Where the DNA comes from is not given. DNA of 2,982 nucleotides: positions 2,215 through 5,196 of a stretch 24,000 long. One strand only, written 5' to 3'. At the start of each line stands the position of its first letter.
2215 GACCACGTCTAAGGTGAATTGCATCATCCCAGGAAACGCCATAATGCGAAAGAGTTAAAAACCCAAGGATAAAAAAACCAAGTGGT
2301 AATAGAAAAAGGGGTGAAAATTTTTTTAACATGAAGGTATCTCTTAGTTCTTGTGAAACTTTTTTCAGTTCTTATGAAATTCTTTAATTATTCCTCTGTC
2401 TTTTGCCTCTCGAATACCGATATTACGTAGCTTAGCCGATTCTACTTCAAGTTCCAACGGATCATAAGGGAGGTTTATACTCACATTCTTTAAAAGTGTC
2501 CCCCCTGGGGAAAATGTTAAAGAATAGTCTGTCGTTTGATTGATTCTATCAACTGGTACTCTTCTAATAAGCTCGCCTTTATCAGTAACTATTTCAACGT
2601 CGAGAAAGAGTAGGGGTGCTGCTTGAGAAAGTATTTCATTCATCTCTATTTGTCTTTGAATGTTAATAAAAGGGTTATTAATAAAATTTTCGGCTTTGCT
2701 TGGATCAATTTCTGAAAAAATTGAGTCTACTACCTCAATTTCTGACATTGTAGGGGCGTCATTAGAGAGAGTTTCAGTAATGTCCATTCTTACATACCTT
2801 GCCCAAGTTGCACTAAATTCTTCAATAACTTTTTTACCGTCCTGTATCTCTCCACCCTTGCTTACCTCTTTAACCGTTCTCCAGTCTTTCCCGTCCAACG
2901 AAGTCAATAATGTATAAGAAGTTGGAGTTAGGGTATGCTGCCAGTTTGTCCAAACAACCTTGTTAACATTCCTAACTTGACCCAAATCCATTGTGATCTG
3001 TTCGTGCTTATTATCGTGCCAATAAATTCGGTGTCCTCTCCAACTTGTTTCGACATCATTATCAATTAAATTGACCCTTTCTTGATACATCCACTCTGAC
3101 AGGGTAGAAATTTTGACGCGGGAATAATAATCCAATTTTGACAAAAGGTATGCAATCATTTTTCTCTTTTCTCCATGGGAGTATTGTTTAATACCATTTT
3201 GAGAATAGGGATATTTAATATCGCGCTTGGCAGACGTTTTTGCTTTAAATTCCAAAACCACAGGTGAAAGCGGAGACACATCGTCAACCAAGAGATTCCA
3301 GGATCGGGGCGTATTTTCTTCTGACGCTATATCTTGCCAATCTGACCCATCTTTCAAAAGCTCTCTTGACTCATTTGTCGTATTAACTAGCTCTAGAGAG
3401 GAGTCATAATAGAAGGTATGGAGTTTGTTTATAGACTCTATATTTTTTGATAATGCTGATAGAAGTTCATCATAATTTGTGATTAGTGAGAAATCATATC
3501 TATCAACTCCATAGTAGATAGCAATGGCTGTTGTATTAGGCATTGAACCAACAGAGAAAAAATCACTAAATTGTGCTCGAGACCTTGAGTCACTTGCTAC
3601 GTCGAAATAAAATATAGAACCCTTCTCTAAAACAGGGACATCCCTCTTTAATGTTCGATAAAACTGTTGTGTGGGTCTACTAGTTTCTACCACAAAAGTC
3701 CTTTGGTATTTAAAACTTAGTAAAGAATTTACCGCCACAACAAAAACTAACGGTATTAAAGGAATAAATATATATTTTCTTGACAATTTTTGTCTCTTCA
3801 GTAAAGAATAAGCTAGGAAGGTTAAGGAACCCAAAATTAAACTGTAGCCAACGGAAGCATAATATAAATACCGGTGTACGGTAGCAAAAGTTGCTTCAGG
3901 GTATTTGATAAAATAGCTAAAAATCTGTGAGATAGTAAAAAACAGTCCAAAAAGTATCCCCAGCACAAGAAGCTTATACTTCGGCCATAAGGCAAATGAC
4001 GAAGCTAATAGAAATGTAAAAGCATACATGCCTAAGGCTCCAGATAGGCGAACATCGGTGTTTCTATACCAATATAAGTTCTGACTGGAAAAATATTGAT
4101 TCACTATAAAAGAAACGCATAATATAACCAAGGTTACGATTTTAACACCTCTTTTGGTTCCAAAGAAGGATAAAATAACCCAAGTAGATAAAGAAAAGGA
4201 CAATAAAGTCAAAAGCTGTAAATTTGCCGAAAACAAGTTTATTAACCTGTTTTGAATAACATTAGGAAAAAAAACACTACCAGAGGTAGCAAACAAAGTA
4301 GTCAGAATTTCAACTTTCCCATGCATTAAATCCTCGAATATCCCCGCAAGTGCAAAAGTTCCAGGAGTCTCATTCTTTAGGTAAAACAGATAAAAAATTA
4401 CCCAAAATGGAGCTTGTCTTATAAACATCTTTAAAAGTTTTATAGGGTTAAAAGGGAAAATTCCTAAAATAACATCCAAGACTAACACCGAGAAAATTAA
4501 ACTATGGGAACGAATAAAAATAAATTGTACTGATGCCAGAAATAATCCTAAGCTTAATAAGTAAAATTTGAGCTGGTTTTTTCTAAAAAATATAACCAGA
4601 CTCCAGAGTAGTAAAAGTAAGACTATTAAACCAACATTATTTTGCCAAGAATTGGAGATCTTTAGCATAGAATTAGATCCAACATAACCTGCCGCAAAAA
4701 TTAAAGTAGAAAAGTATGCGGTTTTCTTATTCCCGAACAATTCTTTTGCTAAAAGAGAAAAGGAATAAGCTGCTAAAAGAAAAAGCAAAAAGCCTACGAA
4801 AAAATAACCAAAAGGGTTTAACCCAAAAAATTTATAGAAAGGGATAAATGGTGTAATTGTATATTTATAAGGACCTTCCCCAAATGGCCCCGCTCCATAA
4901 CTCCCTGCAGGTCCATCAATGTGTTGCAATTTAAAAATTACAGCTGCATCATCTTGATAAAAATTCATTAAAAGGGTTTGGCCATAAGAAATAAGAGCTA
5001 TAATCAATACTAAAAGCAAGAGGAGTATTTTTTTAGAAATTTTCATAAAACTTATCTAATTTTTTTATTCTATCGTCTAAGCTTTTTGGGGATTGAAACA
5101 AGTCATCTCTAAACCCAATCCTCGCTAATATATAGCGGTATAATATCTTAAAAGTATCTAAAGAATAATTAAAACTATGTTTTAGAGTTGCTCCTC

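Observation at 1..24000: Four GT2 plus four GT-C genes: a multiplexed lipid-carrier (Arn/Gtr/PMT-style) glycosylation island, not a Wzx/Wzy or ABC polysaccharide locus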

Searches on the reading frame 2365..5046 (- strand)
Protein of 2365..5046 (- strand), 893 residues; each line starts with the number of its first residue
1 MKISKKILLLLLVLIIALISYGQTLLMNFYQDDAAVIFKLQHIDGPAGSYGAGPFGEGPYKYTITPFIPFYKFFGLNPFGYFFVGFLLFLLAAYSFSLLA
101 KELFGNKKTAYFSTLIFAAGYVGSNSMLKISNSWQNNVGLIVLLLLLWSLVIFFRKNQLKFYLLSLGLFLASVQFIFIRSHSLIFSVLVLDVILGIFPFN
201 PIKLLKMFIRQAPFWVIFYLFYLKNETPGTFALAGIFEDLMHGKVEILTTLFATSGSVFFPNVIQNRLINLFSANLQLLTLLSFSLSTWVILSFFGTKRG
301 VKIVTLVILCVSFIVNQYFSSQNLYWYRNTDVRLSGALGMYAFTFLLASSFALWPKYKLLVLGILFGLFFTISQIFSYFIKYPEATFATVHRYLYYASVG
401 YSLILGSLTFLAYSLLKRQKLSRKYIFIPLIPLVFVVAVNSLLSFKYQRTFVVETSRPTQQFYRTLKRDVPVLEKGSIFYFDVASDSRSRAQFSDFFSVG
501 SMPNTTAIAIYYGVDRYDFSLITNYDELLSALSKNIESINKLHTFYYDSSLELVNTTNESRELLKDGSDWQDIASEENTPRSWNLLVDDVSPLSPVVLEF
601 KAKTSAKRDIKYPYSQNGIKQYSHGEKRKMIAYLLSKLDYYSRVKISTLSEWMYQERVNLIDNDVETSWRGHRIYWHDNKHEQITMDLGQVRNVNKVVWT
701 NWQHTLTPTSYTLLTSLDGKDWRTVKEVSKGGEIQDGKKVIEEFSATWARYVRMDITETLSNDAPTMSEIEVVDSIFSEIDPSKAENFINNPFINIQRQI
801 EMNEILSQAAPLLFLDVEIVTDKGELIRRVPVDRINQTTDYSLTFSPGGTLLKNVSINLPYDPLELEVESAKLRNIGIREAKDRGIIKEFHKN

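Call 3: search_protein_families(library=pfam, proteins=[window:2365-5046:-], max_evalue=0.01)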
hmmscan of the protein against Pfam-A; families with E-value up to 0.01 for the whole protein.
window:2365-5046:- (893 aa): 2 families
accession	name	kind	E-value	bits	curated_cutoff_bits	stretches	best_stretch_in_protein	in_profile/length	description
PF00754.31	F5_F8_type_C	-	8.1e-16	58.7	28.2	1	652-764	12-121/127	F5/8 type C domain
PF22633.2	F5_F8_type_C_2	-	1.7e-09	38.6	27.8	1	659-754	1-91/91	NedA-like, galactose-binding domain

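Call 6: search_protein_families(library=ncbifam, proteins=[window:2365-5046:-], max_evalue=0.001)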
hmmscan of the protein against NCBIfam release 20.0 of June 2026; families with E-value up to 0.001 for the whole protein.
window:2365-5046:- (893 aa): 0 families

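Call 15: search_solved_structures(query=window:2365-5046:-, max_evalue=1)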
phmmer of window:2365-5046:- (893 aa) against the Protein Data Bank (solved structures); distinct sequences matched with E-value up to 1: 7.
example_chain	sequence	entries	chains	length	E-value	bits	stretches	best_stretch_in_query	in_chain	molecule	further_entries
2j7m_A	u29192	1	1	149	1.8e-06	30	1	661-765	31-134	HYALURONIDASE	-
2j1a_A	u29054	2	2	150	1.8e-06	30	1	661-765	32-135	HYALURONIDASE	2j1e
2v5d_A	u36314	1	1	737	3.2e-05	25.9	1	661-765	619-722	O-GLCNACASE NAGJ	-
7rg7_A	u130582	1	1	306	0.00018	23.4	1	656-772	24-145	nano CLostridial Antibody Mimetic Protein 8 VHH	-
2w1q_A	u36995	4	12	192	0.0033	19.3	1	657-777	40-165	HYALURONOGLUCOSAMINIDASE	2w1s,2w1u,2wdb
2jd9_A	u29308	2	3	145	0.0065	18.3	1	658-772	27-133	YECBM32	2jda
7rga_A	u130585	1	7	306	0.1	14.3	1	657-759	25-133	nano CLostridial Antibody Mimetic Protein 3 VHH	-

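Call 19: find_homologous_proteins(query=window:2365-5046:-)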
Query window:2365-5046:- (893 aa): 48 proteins with E <= 0.001 among 8000 candidates.
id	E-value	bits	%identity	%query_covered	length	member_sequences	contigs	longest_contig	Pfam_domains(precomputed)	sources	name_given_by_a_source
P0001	0.0e+0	1989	100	100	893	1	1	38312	PF00754.32,PF22633.4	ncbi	-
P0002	0.0e+0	1330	65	100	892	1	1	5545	PF00754.32,PF22633.4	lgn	-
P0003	0.0e+0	1221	62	100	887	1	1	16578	PF00754.32,PF22633.4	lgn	-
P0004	0.0e+0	1163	58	100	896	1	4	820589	PF00754.32,PF22633.4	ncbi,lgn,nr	ncbi:MAG: discoidin domain-containing protein [Candidatus Daviesbacteria bacterium]|nr:MAG: discoidi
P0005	0.0e+0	1128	58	98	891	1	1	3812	PF00754.32,PF22633.4,PF13231.13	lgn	-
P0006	0.0e+0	1075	54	98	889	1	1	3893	PF00754.32,PF22633.4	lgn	-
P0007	4.7e-269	914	47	100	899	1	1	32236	PF00754.32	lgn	-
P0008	6.4e-261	887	48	99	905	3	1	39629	PF00754.32,PF22633.4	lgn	-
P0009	1.4e-252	859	47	100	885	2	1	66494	PF00754.32,PF22633.4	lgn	-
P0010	1.7e-251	856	47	99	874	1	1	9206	PF00754.32,PF22633.4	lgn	-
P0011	2.5e-245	835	45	100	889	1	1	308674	PF00754.32,PF22633.4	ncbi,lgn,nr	ncbi:MAG: discoidin domain-containing protein [Candidatus Daviesbacteria bacterium]|nr:discoidin dom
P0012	2.8e-243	828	47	99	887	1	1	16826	PF00754.32,PF22633.4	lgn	-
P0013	4.9e-242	824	46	98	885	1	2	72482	PF00754.32,PF22633.4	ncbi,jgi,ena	-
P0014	7.9e-241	820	45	99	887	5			PF00754.32,PF22633.4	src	-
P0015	6.2e-237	807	43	99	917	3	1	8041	PF00754.32,PF22633.4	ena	-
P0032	1.8e-183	631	37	98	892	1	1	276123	PF00754.32,PF22633.4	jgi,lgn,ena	-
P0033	8.7e-176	605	38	100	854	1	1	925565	PF00754.32,PF22633.4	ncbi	-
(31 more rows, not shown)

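Call 20: find_encoding_contigs(protein=P0001, flank=10000, max_places=3)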
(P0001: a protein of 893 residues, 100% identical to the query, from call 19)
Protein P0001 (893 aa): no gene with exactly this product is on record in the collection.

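Call 22: find_encoding_contigs(protein=P0004, flank=10000, max_places=2)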
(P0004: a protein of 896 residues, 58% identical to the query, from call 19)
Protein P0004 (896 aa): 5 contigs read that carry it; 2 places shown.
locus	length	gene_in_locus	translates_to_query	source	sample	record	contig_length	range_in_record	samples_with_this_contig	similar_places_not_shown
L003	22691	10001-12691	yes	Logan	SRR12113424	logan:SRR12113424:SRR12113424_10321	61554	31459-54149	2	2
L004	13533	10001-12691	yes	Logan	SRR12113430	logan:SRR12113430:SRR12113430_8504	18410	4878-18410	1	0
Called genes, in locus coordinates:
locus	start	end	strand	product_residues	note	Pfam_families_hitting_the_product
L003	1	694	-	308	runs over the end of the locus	PF00535:Glycos_transf_2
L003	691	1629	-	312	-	PF00535:Glycos_transf_2, PF10111:Glyco_tranf_2_2 (weak)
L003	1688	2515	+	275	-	PF00535:Glycos_transf_2, PF10111:Glyco_tranf_2_2 (faint), PF13641:Glyco_tranf_2_3 (faint)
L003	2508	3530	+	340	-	PF00535:Glycos_transf_2, PF10111:Glyco_tranf_2_2, PF13641:Glyco_tranf_2_3, PF13632:Glyco_trans_2_3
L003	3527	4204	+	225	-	PF06325:PrmA (weak), PF13489:Methyltransf_23, PF01209:Ubie_methyltran (weak), PF13847:Methyltransf_31, PF08241:Methyltransf_11, PF08242:Methyltransf_12, PF13649:Methyltransf_25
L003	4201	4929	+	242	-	PF00535:Glycos_transf_2, PF10111:Glyco_tranf_2_2 (weak), PF13641:Glyco_tranf_2_3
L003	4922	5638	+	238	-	PF01209:Ubie_methyltran (weak), PF13489:Methyltransf_23, PF05175:MTS (weak), PF00891:Methyltransf_2, PF13847:Methyltransf_31, PF08241:Methyltransf_11, PF08242:Methyltransf_12, PF13649:Methyltransf_25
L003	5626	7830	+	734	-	PF02366:PMT, PF13231:PMT_2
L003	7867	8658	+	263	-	PF00535:Glycos_transf_2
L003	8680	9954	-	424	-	PF08421:Methyltransf_13, PF13489:Methyltransf_23, PF08241:Methyltransf_11 (weak), PF08242:Methyltransf_12, PF08484:Methyltransf_14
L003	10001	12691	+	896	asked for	PF00754:F5_F8_type_C, PF22633:F5_F8_type_C_2 (weak)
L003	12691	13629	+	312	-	PF00535:Glycos_transf_2, PF13641:Glyco_tranf_2_3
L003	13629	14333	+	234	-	PF13489:Methyltransf_23, PF13847:Methyltransf_31, PF08241:Methyltransf_11, PF13649:Methyltransf_25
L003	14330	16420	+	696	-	PF00754:F5_F8_type_C, PF22633:F5_F8_type_C_2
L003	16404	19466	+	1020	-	PF11847:GT-C_AftD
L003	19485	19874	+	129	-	-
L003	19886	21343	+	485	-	-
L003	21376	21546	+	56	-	PF19451:DUF5989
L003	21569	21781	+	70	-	-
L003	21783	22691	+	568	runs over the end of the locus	PF02543:Carbam_trans_N, PF16861:Carbam_trans_C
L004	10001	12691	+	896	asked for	PF00754:F5_F8_type_C, PF22633:F5_F8_type_C_2 (weak)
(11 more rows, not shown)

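Call 23: find_encoding_contigs(protein=P0011, flank=10000, max_places=2)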
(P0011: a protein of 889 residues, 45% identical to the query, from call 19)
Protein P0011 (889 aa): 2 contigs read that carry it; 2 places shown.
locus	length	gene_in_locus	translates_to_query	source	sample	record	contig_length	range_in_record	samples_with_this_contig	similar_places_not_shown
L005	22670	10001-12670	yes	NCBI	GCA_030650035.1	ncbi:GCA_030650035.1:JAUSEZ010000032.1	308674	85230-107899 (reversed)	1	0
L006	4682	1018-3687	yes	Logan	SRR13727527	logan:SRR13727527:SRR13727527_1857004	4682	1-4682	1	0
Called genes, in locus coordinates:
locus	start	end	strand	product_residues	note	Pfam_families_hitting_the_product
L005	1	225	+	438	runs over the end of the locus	PF01565:FAD_binding_4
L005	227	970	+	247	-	PF00106:adh_short, PF08659:KR, PF13561:adh_short_C2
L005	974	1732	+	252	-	PF00535:Glycos_transf_2, PF10111:Glyco_tranf_2_2 (weak)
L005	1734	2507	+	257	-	PF13489:Methyltransf_23 (weak), PF08241:Methyltransf_11 (weak), PF08242:Methyltransf_12 (weak)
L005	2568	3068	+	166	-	PF18915:DUF5667 (weak)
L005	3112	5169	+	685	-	PF13231:PMT_2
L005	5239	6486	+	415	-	PF08421:Methyltransf_13, PF13489:Methyltransf_23, PF08241:Methyltransf_11 (weak), PF08242:Methyltransf_12, PF13649:Methyltransf_25 (weak), PF08484:Methyltransf_14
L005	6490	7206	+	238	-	PF00535:Glycos_transf_2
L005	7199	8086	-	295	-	PF01370:Epimerase, PF04321:RmlD_sub_bind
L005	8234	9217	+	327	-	-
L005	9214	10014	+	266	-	PF00535:Glycos_transf_2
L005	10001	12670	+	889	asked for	PF00754:F5_F8_type_C, PF22633:F5_F8_type_C_2 (weak)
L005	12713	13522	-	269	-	PF02353:CMAS (weak), PF13489:Methyltransf_23, PF07021:MetW (faint), PF13847:Methyltransf_31, PF08241:Methyltransf_11, PF08242:Methyltransf_12, PF13649:Methyltransf_25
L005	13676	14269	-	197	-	PF05401:NodS, PF13489:Methyltransf_23, PF01728:FtsJ (weak), PF05175:MTS (weak), PF13847:Methyltransf_31, PF08241:Methyltransf_11, PF08242:Methyltransf_12, PF13649:Methyltransf_25, +2 more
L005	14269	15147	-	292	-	PF04794:YdjC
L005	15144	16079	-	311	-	PF00535:Glycos_transf_2, PF10111:Glyco_tranf_2_2 (weak), PF13641:Glyco_tranf_2_3 (weak)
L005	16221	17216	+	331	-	PF00106:adh_short, PF01073:3Beta_HSD, PF01370:Epimerase, PF02719:Polysacc_synt_2, PF04321:RmlD_sub_bind, PF05368:NmrA, PF07993:NAD_binding_4, PF16363:GDP_Man_Dehyd, +1 more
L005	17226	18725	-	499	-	-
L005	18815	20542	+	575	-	PF02543:Carbam_trans_N, PF16861:Carbam_trans_C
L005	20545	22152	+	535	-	PF00535:Glycos_transf_2, PF01209:Ubie_methyltran, PF01728:FtsJ (faint), PF13489:Methyltransf_23, PF08241:Methyltransf_11, PF08242:Methyltransf_12, PF13649:Methyltransf_25, PF13847:Methyltransf_31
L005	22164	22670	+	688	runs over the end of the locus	PF00754:F5_F8_type_C, PF22633:F5_F8_type_C_2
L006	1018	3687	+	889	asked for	PF00754:F5_F8_type_C, PF22633:F5_F8_type_C_2 (weak)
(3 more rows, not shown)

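Call 26: find_related_loci(query=A1, collection=genome_contigs, flank=10000)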
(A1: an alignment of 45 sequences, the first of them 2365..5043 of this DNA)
Query A1 (892 aa) in genome_contigs; peptide patterns used: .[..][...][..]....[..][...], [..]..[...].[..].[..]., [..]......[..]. (x = any residue, [..] = any of these).
76 stretches matched a pattern; 6 encode a relative of the query (tblastn E <= 1e-3); 5 distinct loci.
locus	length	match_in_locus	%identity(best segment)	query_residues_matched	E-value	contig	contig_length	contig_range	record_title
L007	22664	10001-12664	58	4-892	0e+0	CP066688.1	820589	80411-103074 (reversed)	MAG: Candidatus Daviesbacteria bacterium isolate NC_groundwater_497_Ag_S-0.1um_39_22 chromosome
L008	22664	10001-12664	47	19-892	0e+0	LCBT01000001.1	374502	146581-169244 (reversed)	MAG: Candidatus Daviesbacteria bacterium GW2011_GWA1_41_61 UU73_C0001, whole genome shotgun sequence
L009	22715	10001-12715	43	4-892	0e+0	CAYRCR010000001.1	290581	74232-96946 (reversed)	MAG TPA_asm: uncultured Gammaproteobacteria bacterium isolate SRP050083_co1_366 genome assembly, contig: NODE_3_length_2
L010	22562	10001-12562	30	2-874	3e-111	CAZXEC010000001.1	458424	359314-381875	MAG TPA_asm: uncultured Gammaproteobacteria bacterium isolate binchicken_co110_1207 genome assembly, contig: NODE_32_len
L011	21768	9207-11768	29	4-872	1e-101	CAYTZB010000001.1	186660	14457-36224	MAG TPA_asm: uncultured Gammaproteobacteria bacterium isolate binchicken_co134_900 genome assembly, contig: NODE_177_len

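Call 39: predict_structure(alignment_id=A1)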
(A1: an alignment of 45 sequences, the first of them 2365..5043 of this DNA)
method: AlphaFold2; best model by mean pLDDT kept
length: 892 residues; sequences in the alignment: 45
mean_pLDDT: 90.6   pTM: 0.84
mean pLDDT of the five models: 90.6, 90.5, 90.1, 89.2, 88.9
residues with pLDDT >= 90: 643; 70-90: 206; 50-70: 43; < 50: 0
segments of 3 or more residues with pLDDT < 50: none
pLDDT, mean of each block of 10 residues (from residue 1): 79 95 92 87 72 64 85 94 96 97 95 96 92 92 96 94 94 71 89 84 92 90 62 82 90 96 93 89 95 91 97 95 91 96 95 93 95 88 92 94 96 84 75 95 95 94 95 94 93 83 89 91 92 91 95 96 94 93 89 95 89 71 90 94 94 89 91 91 97 96 95 96 95 93 97 96 95 94 89 88 89 93 91 90 91 93 93 94 84 58
secondary structure, 60 per line:
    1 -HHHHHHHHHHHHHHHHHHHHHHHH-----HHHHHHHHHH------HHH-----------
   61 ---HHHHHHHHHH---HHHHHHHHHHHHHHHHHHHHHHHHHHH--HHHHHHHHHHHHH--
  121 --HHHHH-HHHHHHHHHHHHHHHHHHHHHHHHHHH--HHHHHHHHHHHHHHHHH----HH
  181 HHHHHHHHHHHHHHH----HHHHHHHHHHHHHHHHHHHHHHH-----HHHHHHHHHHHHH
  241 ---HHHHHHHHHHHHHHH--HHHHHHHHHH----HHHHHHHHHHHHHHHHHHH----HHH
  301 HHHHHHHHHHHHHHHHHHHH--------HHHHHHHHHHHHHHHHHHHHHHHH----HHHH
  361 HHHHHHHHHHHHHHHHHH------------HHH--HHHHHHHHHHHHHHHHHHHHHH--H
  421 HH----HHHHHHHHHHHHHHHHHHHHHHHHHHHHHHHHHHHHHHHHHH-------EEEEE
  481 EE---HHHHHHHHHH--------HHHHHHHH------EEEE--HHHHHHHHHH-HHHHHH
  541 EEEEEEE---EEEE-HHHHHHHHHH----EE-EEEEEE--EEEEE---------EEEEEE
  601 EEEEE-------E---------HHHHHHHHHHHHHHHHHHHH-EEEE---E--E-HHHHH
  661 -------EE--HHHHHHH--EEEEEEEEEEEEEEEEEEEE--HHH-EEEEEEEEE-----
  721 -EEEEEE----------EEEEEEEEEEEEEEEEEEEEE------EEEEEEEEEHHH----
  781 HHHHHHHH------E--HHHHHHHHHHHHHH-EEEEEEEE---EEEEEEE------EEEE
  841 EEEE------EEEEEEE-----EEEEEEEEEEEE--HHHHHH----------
elements in order (helices of 4 or more, strands of 3 or more residues): H2-25 H31-40 H64-73 H77-103 H106-118 H123-127 H129-155 H158-174 H179-195 H200-222 H228-240 H244-258 H261-270 H275-293 H298-320 H329-352 H357-378 H396-417 H427-468 E476-482 H486-495 H504-511 E518-521 H524-533 H535-540 E541-547 E551-554 H556-565 E573-578 E581-585 E595-605 H623-642 E644-647 H656-660 H672-678 E681-700 E707-715 E722-727 E738-758 E765-773 H781-788 H798-811 E813-820 E824-830 E837-844 E851-857 E863-874 H877-882

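Call 41: fold_search(model_id=the predicted structure, library=pdb)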
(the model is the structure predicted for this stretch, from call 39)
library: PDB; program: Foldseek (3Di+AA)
matches with E <= 10: 1294; with E <= 0.001: 196
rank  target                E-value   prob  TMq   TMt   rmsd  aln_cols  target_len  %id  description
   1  4a44                  5.4e-08  1.00  0.14  0.80   2.6       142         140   22  CpGH89CBM32-5, from Clostridium perfringens, in complex with the Tn Antigen (released 2012-04-04)
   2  4a41                  5.4e-08  1.00  0.13  0.78   2.7       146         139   22  CpGH89CBM32-5, from Clostridium perfringens, in complex with galactose (released 2012-04-04)
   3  2v5d                  1.3e-07  1.00  0.14  0.17   2.5       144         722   26  Structure of a Family 84 Glycoside Hydrolase and a Family 32 Carbohydrate-Binding Module in Tandem from Clostridium perf (released 2009-01-27)
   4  4lks_A                2.0e-07  1.00  0.14  0.75   2.5       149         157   21  Structure of CBM32-3 from a family 31 glycoside hydrolase from Clostridium perfringens in complex with galactose (released 2014-12-24)
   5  2j1e_A                2.3e-07  1.00  0.13  0.73   2.8       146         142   25  High Resolution Crystal Structure of CBM32 from a N-acetyl-beta- hexosaminidase in complex with lacNAc (released 2006-09-20)
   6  7nsn_A                2.6e-07  1.00  0.14  0.10  15.4       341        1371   14  Multi-domain GH92 alpha-1,2-mannosidase from Neobacillus novalis: mannoimidazole complex (released 2022-09-21)
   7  2j7m_A                2.7e-07  1.00  0.13  0.72   3.0       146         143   26  Characterization of a Family 32 CBM (released 2006-10-16)
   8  2j1a                  3.4e-07  1.00  0.13  0.75   3.1       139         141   27  Structure of CBM32 from Clostridium perfringens beta-N- acetylhexosaminidase GH84C in complex with galactose (released 2006-08-22)
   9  2v72                  3.8e-07  1.00  0.13  0.80   2.6       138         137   17  The structure of the family 32 CBM from C. perfringens NanJ in complex with galactose (released 2007-08-21)
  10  4zy9_A                4.3e-07  1.00  0.13  0.81   2.3       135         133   26  X-ray crystal structure of selenomethionine-labelled V110M mutant of chitosan-binding module 1 derived from chitosanas (released 2016-04-13)
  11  7nsn_B                6.1e-07  1.00  0.14  0.10  11.2       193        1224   14  Multi-domain GH92 alpha-1,2-mannosidase from Neobacillus novalis: mannoimidazole complex (released 2022-09-21)
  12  4lqr                  6.4e-07  1.00  0.14  0.74   3.4       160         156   19  Structure of CBM32-3 from a family 31 glycoside hydrolase from Clostridium perfringens (released 2014-07-23)
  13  4zxe_A                6.6e-07  1.00  0.13  0.80   2.3       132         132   26  X-ray crystal structure of chitosan-binding module 1 derived from chitosanase/glucanase from Paenibacillus sp. IK-5. (released 2016-04-13)
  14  4zxe_C                7.2e-07  1.00  0.13  0.78   2.2       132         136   26  X-ray crystal structure of chitosan-binding module 1 derived from chitosanase/glucanase from Paenibacillus sp. IK-5. (released 2016-04-13)
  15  4zz5_A                9.3e-07  1.00  0.13  0.81   2.1       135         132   24  X-ray crystal structure of chitosan-binding module 2 derived from chitosanase/glucanase from Paenibacillus sp. IK-5 (released 2016-04-13)
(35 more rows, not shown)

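Call 46: search_protein_families(library=pfam, alignment_id=A1, max_evalue=0.1)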
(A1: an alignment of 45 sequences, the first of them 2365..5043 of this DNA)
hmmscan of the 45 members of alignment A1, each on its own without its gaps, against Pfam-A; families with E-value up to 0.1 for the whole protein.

A. member 1, window:2365-5043:- (892 aa): 2 families
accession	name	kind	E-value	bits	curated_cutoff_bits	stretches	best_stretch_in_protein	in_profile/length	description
PF00754.31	F5_F8_type_C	-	8.1e-16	58.7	28.2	1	651-763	12-121/127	F5/8 type C domain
PF22633.2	F5_F8_type_C_2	-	1.7e-09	38.6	27.8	1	658-753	1-91/91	NedA-like, galactose-binding domain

B. families by the number of members that match (of 45 scanned): 18 families
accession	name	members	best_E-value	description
PF00754.31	F5_F8_type_C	45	2.9e-17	F5/8 type C domain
PF22633.2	F5_F8_type_C_2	44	1.8e-11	NedA-like, galactose-binding domain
PF13231.12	PMT_2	2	0.0003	Dolichyl-phosphate-mannose-protein mannosyltransferase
PF00055.23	Laminin_N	2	0.00073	Laminin N-terminal (Domain VI)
PF24801.1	FNIII-A_GpJ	2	0.00088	Tip attachment protein J,FNIII-A domain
PF14292.12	SusE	1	0.007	SusE outer membrane protein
PF22677.2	Ble-like_N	1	0.009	Bleomycin resistance protein-like N-terminal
PF13090.12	PP_kinase_C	1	0.026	Polyphosphate kinase C-terminal domain 2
PF21808.2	Dynamin-like_hel_bact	1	0.027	Bacterial dynamin-like protein, helical domain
PF25302.1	NADase_transloc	1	0.037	NAD glycohydrolase translocation F5/8 type C domain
PF06444.17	NADH_dehy_S2_C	1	0.051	NADH dehydrogenase subunit 2 C-terminus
PF14880.11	COX14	1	0.055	Cytochrome oxidase c assembly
PF16904.10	PurL_C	1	0.055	Phosphoribosylformylglycinamidine synthase II C-terminus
PF25019.1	LRR_R13L1-DRL21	1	0.058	R13L1/DRL21 LRRs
PF10981.13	DUF2788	1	0.058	Protein of unknown function (DUF2788)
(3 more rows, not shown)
